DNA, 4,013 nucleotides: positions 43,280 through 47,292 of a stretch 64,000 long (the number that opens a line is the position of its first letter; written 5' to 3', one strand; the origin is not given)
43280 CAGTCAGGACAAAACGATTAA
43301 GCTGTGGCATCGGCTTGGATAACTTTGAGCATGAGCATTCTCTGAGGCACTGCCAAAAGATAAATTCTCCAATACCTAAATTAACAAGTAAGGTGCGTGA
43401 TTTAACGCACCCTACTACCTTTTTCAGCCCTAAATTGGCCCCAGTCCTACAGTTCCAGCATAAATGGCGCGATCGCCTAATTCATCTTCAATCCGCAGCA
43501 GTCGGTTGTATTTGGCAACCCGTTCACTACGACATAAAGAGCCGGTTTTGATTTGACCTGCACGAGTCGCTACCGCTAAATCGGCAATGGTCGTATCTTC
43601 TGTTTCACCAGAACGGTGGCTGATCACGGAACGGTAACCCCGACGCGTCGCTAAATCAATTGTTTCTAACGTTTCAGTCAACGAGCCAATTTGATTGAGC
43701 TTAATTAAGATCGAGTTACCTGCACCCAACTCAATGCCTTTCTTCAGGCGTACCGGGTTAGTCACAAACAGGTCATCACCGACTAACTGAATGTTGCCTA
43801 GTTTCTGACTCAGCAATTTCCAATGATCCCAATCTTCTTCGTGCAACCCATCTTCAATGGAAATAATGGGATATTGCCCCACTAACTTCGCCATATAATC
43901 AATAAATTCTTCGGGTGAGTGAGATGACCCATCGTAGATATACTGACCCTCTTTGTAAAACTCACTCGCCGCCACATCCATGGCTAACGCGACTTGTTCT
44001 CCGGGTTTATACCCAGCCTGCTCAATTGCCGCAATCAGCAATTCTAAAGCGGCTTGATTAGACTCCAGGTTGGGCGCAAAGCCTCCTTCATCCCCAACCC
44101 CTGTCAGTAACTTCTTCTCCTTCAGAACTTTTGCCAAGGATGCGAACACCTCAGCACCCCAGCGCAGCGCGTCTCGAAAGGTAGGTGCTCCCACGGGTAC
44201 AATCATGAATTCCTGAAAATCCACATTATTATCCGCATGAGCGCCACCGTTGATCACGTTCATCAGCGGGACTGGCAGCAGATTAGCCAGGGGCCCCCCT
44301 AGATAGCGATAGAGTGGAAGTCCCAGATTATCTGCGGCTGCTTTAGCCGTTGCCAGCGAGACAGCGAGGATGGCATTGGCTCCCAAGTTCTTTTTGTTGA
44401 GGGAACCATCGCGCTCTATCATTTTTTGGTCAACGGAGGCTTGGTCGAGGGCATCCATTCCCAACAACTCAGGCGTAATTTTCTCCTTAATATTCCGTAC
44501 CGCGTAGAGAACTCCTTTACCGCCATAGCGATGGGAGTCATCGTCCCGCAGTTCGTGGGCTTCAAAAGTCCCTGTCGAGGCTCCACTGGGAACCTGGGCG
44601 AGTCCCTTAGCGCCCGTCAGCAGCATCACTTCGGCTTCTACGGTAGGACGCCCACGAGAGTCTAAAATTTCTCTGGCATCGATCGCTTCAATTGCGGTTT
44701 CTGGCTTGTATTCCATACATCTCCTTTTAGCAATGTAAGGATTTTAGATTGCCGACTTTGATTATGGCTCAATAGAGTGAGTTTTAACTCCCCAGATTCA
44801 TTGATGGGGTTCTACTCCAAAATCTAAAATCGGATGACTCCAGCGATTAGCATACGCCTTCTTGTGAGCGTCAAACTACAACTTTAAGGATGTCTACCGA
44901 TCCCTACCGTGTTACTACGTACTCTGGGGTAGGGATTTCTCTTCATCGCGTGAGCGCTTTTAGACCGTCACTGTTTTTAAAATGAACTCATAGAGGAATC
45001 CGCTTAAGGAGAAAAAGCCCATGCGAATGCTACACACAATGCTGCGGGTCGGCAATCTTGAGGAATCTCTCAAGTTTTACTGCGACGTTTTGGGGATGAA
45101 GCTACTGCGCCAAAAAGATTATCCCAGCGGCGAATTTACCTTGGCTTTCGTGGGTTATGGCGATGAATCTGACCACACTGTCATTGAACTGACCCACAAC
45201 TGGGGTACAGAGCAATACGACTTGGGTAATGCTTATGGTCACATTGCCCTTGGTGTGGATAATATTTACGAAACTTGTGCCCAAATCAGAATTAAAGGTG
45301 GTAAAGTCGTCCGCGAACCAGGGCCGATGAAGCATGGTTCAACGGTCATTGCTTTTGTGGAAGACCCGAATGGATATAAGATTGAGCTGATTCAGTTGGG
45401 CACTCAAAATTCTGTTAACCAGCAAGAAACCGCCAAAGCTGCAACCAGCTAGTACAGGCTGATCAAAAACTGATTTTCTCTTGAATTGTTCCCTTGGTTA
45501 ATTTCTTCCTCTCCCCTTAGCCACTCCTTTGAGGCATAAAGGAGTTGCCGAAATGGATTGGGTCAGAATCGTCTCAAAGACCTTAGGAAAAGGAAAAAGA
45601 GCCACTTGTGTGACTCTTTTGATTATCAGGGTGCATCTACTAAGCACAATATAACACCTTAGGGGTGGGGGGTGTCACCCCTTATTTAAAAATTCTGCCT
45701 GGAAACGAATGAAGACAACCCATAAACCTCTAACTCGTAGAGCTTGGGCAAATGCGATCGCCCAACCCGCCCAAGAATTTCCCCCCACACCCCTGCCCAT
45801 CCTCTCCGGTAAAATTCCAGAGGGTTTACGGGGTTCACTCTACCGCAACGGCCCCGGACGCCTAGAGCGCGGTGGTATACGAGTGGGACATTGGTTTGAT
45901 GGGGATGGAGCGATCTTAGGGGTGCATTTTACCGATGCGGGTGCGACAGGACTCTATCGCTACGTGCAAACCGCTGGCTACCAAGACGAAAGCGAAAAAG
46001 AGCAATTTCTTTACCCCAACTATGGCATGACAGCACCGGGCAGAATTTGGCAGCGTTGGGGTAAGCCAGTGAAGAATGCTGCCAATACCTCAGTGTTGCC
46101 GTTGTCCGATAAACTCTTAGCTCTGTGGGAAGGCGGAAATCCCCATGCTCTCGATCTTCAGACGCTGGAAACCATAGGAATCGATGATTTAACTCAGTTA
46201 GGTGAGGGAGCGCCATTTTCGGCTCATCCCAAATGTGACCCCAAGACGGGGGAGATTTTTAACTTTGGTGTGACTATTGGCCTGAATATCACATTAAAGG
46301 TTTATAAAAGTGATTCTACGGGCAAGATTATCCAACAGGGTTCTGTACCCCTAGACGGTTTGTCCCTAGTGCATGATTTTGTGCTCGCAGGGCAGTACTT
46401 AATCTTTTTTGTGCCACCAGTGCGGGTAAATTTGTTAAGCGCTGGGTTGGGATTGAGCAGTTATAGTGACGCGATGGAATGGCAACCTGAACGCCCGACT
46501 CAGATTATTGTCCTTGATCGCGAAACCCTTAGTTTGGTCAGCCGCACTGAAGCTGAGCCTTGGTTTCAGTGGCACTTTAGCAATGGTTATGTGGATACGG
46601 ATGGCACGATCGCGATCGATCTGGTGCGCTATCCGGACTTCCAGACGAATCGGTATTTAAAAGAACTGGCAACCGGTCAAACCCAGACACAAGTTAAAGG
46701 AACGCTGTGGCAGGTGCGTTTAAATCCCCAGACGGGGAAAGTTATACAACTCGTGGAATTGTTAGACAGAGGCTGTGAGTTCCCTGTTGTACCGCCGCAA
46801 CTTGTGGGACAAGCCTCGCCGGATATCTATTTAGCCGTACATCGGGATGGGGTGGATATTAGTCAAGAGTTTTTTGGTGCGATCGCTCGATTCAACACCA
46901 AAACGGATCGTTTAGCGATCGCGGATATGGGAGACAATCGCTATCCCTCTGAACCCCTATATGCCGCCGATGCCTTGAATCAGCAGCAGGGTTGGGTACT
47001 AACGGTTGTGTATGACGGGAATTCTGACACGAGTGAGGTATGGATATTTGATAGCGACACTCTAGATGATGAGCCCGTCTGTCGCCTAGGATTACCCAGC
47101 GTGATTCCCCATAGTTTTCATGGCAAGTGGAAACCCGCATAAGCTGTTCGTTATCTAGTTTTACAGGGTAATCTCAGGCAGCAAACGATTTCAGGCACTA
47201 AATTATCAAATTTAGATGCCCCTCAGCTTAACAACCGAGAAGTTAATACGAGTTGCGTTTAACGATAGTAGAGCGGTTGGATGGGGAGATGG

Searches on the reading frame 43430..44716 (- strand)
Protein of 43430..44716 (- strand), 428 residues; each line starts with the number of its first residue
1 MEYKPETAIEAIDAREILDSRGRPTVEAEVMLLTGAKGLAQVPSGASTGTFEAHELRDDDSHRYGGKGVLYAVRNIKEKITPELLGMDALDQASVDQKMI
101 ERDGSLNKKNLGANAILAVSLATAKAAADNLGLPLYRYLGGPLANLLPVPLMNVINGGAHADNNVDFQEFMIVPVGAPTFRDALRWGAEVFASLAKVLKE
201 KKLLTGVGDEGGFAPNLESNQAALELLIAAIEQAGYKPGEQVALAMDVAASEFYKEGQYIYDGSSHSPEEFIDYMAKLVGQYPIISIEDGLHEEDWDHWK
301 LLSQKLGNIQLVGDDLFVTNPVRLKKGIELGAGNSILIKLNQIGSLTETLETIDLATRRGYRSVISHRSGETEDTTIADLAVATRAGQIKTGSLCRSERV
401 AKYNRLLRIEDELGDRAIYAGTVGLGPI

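Call 30: search_protein_families(library=pfam, proteins=[window:43430-44716:-], max_evalue=0.001)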
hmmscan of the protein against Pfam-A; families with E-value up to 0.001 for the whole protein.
window:43430-44716:- (428 aa): 3 families
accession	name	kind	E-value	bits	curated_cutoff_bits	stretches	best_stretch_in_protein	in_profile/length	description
PF00113.28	Enolase_C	-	5.3e-125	417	21.5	1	146-422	3-290/296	Enolase, C-terminal TIM barrel domain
PF03952.21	Enolase_N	-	1e-54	184.6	35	1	9-139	1-131/131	Enolase, N-terminal domain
PF13378.12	MR_MLE_C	-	0.00014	22.1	29.4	1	267-384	56-169/219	Enolase C-terminal domain-like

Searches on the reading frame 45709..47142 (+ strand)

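Call 30: search_protein_families(library=pfam, proteins=[window:45709-47142:+], max_evalue=0.001)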
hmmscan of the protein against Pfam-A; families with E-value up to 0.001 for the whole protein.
window:45709-47142:+ (477 aa): 1 family
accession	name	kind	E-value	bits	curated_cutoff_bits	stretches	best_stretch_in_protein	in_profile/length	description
PF03055.21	RPE65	-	1.6e-132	443.4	27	1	18-476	2-469/469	Retinal pigment epithelial membrane protein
